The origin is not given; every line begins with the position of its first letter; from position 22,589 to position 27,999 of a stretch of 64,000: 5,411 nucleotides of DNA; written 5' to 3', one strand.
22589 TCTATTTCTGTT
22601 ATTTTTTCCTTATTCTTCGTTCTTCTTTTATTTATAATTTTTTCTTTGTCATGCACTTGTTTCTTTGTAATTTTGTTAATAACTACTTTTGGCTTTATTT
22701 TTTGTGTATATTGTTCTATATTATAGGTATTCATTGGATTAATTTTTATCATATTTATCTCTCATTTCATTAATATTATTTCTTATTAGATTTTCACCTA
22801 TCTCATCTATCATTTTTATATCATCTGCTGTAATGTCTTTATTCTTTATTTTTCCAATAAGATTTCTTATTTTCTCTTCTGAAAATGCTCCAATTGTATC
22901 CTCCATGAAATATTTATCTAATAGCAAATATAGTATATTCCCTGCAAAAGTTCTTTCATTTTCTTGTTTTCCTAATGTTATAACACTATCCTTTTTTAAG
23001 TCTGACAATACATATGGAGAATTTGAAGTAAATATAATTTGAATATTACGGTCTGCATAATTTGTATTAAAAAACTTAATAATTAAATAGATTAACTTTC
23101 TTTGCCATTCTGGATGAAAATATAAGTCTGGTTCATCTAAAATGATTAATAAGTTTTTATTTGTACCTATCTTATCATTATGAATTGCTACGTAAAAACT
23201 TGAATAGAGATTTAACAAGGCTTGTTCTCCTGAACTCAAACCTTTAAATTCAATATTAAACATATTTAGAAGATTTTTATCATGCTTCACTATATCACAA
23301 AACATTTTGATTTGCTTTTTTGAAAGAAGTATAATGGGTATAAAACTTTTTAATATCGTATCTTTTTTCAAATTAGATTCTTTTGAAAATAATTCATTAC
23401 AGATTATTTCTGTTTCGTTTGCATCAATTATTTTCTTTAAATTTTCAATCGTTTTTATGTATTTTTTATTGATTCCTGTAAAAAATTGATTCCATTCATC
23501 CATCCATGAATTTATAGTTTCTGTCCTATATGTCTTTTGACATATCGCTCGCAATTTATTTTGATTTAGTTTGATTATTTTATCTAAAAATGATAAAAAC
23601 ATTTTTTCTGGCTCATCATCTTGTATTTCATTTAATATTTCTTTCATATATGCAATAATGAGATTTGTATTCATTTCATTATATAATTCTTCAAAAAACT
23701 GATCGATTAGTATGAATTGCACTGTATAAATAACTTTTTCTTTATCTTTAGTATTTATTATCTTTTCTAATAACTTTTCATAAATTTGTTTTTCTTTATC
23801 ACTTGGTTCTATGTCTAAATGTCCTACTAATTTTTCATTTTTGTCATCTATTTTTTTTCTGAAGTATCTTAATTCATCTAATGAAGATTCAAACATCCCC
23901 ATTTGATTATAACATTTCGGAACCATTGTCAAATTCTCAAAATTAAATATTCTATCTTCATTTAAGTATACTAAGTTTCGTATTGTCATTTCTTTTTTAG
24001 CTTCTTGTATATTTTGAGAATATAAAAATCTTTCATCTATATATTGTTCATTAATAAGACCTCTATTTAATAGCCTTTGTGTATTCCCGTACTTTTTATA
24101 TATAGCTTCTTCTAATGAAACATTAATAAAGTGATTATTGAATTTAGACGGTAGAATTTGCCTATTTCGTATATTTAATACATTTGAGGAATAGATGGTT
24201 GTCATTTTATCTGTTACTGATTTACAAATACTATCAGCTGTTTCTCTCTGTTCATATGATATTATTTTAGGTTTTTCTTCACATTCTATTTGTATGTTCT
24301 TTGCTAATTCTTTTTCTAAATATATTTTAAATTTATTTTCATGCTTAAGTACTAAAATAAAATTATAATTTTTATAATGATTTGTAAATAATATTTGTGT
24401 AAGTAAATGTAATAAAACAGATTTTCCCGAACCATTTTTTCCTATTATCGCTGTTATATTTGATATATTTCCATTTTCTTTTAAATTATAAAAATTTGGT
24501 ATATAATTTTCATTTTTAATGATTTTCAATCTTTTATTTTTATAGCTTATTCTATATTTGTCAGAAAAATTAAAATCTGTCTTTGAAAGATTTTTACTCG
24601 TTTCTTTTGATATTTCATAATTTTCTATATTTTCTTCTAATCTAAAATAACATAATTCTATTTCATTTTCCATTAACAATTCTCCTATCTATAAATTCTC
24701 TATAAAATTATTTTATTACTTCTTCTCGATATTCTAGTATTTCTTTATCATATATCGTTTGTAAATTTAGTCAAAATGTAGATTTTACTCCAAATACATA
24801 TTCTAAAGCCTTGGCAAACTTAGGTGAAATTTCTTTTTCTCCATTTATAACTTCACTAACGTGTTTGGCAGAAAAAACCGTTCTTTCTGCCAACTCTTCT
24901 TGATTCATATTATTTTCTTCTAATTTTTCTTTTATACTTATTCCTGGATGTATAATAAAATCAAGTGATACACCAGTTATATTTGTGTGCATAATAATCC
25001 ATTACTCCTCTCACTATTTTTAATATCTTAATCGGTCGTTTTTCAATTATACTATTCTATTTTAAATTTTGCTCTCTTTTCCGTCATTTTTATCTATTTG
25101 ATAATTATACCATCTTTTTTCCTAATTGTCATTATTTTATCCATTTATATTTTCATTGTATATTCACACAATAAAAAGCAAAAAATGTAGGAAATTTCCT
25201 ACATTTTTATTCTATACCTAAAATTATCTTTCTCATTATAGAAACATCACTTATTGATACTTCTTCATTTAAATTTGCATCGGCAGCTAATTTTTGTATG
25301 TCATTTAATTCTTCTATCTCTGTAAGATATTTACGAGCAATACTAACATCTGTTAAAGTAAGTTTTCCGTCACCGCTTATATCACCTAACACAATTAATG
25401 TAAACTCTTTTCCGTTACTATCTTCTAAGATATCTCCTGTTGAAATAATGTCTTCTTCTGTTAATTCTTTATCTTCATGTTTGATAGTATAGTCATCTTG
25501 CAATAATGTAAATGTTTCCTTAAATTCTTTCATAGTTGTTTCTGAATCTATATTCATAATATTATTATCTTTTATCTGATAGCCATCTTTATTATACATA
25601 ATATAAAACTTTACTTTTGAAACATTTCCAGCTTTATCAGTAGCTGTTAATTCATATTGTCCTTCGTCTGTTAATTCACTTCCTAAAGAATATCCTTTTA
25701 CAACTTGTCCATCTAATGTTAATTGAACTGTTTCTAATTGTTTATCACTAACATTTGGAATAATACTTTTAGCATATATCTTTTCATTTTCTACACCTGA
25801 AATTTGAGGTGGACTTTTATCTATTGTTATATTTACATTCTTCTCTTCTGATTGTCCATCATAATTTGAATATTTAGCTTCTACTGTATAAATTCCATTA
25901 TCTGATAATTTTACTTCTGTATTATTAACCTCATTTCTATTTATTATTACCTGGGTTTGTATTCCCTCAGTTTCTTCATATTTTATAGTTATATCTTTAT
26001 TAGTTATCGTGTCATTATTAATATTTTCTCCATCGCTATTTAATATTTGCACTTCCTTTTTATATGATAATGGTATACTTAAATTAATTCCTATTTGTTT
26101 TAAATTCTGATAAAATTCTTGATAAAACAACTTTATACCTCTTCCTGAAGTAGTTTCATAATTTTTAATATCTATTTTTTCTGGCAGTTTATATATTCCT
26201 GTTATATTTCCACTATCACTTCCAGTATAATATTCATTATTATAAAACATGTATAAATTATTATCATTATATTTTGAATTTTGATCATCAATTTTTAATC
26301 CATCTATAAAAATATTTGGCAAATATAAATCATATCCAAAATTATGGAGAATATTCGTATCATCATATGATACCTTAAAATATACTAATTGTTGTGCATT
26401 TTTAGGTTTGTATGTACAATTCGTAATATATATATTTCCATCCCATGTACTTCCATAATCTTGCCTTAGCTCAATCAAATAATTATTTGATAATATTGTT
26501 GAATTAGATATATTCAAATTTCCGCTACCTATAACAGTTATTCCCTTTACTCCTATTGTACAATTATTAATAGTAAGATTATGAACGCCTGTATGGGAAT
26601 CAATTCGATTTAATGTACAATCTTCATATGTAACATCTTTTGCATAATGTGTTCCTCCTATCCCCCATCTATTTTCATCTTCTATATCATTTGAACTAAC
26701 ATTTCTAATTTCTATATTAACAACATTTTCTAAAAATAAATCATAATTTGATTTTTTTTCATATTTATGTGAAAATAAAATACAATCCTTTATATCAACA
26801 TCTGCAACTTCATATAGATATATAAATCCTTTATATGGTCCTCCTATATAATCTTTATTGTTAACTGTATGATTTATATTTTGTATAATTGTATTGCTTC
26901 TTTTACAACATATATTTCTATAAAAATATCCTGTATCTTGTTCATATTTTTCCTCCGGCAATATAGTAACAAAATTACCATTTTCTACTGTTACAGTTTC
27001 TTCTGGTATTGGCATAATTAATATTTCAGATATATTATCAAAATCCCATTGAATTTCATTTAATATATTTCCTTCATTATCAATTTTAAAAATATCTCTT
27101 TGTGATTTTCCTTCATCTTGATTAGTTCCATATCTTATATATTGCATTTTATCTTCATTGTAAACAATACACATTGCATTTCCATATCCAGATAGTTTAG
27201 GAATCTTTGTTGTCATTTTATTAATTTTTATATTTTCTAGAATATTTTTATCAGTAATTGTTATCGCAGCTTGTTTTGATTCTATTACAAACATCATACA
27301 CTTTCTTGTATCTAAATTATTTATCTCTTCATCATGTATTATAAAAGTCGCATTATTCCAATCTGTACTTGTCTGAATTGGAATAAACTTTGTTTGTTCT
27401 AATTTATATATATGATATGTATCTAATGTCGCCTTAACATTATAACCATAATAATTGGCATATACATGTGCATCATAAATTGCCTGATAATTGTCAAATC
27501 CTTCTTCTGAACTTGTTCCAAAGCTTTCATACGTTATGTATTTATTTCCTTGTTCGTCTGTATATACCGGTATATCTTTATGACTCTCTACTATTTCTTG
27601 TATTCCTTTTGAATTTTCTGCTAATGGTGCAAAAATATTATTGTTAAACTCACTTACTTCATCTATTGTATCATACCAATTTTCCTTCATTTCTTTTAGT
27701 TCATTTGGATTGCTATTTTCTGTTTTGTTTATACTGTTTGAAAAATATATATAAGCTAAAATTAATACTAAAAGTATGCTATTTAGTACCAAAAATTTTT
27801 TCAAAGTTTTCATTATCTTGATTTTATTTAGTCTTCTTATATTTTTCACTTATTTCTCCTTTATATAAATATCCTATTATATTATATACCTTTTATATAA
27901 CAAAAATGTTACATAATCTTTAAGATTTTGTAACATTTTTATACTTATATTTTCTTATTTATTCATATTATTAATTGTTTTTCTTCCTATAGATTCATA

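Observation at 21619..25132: Self-contained HTH / ABC-type ATPase / HNH nuclease cassette (Septu-like candidate defence system) inside the capsule locus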

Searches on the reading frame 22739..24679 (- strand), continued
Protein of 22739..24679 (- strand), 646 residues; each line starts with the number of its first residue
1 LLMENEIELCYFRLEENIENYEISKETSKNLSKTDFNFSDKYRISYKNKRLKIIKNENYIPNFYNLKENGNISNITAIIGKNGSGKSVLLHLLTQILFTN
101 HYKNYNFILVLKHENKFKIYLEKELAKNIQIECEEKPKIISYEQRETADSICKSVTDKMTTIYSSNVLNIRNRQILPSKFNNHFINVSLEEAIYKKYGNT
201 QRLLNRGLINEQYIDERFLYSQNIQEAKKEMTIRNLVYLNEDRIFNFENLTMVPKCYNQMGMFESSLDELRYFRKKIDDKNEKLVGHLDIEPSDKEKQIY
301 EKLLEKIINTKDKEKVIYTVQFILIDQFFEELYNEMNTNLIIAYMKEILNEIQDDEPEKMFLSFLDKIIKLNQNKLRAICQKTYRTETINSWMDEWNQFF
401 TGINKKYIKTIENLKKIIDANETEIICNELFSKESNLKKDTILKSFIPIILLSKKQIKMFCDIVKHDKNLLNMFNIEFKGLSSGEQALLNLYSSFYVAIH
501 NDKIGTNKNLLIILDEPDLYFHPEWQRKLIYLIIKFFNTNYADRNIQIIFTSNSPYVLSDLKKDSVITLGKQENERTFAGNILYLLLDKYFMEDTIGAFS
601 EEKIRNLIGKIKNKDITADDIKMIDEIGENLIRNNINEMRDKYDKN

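Call 82: search_protein_families(library=padloc, proteins=[L108:4676-5440:+, L108:5639-6958:+, L108:6946-7575:+, L005:8001-9941:+, L005:9913-10887:+], max_evalue=0.00001)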
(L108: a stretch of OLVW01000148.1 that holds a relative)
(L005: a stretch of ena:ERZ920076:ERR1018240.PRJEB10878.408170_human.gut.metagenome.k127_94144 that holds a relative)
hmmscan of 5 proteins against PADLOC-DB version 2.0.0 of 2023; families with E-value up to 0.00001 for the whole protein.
L108:4676-5440:+ (254 aa): 0 families

L108:5639-6958:+ (439 aa): 14 families
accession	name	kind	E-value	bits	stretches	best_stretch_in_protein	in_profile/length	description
PDLC02335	AbiLi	-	2.7e-96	320.5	1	13-432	44-289/326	AbiLi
PDLC02980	AriA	-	3e-34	117.4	1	64-378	2-304/304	-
PDLC04426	PDC-M12A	-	2e-15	55.1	1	18-424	1-367/369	-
PDLC04176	HEC-01A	-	8.1e-12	43.2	1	65-412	27-352/371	-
PDLC04135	mad3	-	7.3e-10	36.9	1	65-399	26-346/374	mads_3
PDLC04178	HEC-01A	-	1.6e-09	35.3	1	296-410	251-362/399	-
PDLC04391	PDC-M07A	-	2.4e-09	34.7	1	66-407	26-380/412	-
PDLC04393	PDC-M07A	-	4.5e-09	33.8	0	329-408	306-385/435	-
PDLC04392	PDC-M07A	-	9.2e-09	32.8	0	306-408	282-383/432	-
PDLC04389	PDC-M07A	-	2.9e-08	31.2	1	327-407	322-402/443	-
PDLC04180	HEC-01A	-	8.4e-07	26.5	0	322-401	267-343/382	-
PDLC04570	PDC-M31A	-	1.8e-06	25.3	0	323-428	282-393/395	-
PDLC04175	HEC-01A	-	3.3e-06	24.4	0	66-396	30-329/363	-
PDLC00070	GajA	-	8.8e-06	22.6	0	305-383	258-343/596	AAA ATPase domain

L108:6946-7575:+ (209 aa): 1 family
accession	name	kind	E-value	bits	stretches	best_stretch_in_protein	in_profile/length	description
PDLC02337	AbiLii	-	2.9e-18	65.1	1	7-204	22-88/170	AbiLii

L005:8001-9941:+ (646 aa): 62 families (the best 25 are shown)
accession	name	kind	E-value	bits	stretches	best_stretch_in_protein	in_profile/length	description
PDLC04735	PDC-M62A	-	1.1e-75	253.9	1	16-636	4-599/633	-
PDLC04734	PDC-M62A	-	1.6e-67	226.8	1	25-635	12-564/597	-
PDLC04737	PDC-M62A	-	4.6e-42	142.8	1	17-639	5-575/601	-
PDLC04738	PDC-M62A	-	1.2e-30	104.6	2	138-636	176-701/746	-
PDLC04739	PDC-M62A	-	1.5e-21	74.7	1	436-636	375-597/618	-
PDLC04736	PDC-M62A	-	1.8e-20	71.1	1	312-641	294-642/685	-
PDLC04733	PDC-M62A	-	2.5e-20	71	1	470-639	380-564/607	-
PDLC00278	PtuA1|PtuA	-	1.9e-17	61.7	1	503-579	287-360/436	AAA ATPase domain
PDLC02980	AriA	-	4.3e-17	61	1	291-554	99-304/304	-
PDLC04235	PDC-M01A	-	7.6e-17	59.3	2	459-572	335-435/510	-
PDLC00283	PtuA1|PtuA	-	7.1e-16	56.3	1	255-569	77-362/448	AAA ATPase domain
PDLC00271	PtuA1|PtuA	-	2.6e-15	54.9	1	335-633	118-403/421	AAA ATPase domain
PDLC00301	PtuA1|PtuA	-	1.2e-14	52.2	1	498-572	277-344/429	AAA ATPase domain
PDLC00310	PtuA1|PtuA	-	1.3e-14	52.1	1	502-573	289-354/443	AAA ATPase domain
PDLC00304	PtuA1|PtuA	-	1.4e-14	52.1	1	506-570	291-349/444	AAA ATPase domain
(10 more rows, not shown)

L005:9913-10887:+ (324 aa): 34 families (the best 25 are shown)
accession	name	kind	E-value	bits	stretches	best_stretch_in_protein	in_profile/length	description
PDLC04743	PDC-M62B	-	1.8e-51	173.8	1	1-321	1-323/328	-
PDLC04741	PDC-M62B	-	8.9e-39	132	1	34-220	79-266/401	-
PDLC04742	PDC-M62B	-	3.5e-37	126.5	1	16-238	15-223/337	-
PDLC04740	PDC-M62B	-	3e-21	74.3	1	32-317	72-375/387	-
PDLC04264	PDC-M01B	-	1.8e-16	58.7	1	74-276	35-235/282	-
PDLC04259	PDC-M01B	-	8.4e-15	53.5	1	53-273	10-226/277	-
PDLC04248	PDC-M01B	-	3.7e-14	51.1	1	118-276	11-169/216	-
PDLC04256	PDC-M01B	-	1.5e-12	45.7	1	90-278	53-245/285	-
PDLC04270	PDC-M01B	-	1.9e-12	45.2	1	124-281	77-235/280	-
PDLC04247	PDC-M01B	-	2.4e-12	45.3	1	81-278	45-239/286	-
PDLC04253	PDC-M01B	-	3.9e-12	44.1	1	91-275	57-242/366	-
PDLC00315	PtuB1|PtuB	-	7.9e-12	43.4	1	139-280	31-158/227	Unknown function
PDLC04255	PDC-M01B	-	9.2e-11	39.9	1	118-210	87-169/285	-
PDLC00336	PtuB1|PtuB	-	7.1e-10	36.9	1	162-293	79-203/250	Unknown function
PDLC04262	PDC-M01B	-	1.8e-08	32.4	1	162-273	91-210/259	-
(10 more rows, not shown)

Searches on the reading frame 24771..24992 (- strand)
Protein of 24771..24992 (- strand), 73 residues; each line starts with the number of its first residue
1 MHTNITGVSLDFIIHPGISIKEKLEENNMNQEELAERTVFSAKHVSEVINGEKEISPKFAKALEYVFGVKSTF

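Call 3: search_protein_families(library=pfam, proteins=[window:24771-24992:-], max_evalue=1)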
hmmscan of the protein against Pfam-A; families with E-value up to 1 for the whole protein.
window:24771-24992:- (73 aa): 5 families
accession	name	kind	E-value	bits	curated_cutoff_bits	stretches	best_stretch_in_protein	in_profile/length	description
PF01381.28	HTH_3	-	4.5e-10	39.8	23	1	20-70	1-51/55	Helix-turn-helix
PF13443.12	HTH_26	-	0.0034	18.1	22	1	20-54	2-37/63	Cro/C1-type HTH DNA-binding domain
PF12844.13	HTH_19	-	0.0056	17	30.2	1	18-57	2-41/64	Helix-turn-helix domain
PF13560.12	HTH_31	-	0.02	15.6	27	1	27-69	13-56/64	Helix-turn-helix domain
PF15943.11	YdaS_toxin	-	0.061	13.6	30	1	31-64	11-44/65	Bacterial toxin YdaS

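Call 4: search_protein_families(library=padloc, proteins=[window:24771-24992:-], max_evalue=1)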
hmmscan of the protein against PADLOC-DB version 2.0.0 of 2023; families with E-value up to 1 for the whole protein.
window:24771-24992:- (73 aa): 5 families
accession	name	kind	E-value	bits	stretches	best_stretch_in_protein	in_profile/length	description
PDLC04775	PDC-M69A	-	5.8e-06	24.8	1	17-56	9-48/113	-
PDLC02926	HTH_VI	-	0.00046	18.4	1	25-70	11-56/92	-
PDLC04772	PDC-M68A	-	0.005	14.9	1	18-67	146-197/253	-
PDLC03665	Control_protein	-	0.0062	14.8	1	23-56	17-50/77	control protein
PDLC03982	PD-Lambda-2_B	-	0.0069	13.7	1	19-70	63-113/402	-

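Call 5: search_protein_families(library=ncbifam, proteins=[window:24771-24992:-], max_evalue=1)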
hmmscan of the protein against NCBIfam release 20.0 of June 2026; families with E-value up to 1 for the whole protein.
window:24771-24992:- (73 aa): 6 families
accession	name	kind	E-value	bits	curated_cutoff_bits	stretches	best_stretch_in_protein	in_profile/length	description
TIGR02607.1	antidote_HigA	equivalog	3.1e-08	33.3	47.7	1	14-72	5-64/81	HigA family addiction module antitoxin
NF038310.1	lysogeny_AimR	equivalog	0.00017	20.8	70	1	20-66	1-48/365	AimR family lysis-lysogeny pheromone receptor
TIGR04111.1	BcepMu_gp16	hypoth_equivalog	0.00064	19.6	34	1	19-53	4-38/55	phage-associated protein, BcepMu gp16 family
TIGR00270.2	TIGR00270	equivalog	0.0025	17.6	110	1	19-70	79-130/159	multiprotein bridging factor aMBF1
NF010465.0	PRK13890.1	equivalog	0.0069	16.5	96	1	22-61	12-51/121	conjugal transfer protein TrbA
TIGR03070.1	couple_hipB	subfamily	0.16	12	71.65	1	17-55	4-42/58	type II toxin-antitoxin system Y4mF family antitoxin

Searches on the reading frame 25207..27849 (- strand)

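Call 43: search_protein_families(library=pfam, proteins=[window:25207-27849:-], max_evalue=0.01)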
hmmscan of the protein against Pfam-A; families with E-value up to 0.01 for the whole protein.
window:25207-27849:- (880 aa): 2 families
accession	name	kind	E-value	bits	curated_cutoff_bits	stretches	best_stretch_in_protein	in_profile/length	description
PF00404.24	Dockerin_1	-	6.1e-08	33.2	22.9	1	821-877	1-57/57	Dockerin type I domain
PF06832.18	BiPBP_C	-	0.0027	18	26.8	1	700-748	39-90/90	Penicillin-Binding Protein C-terminus Family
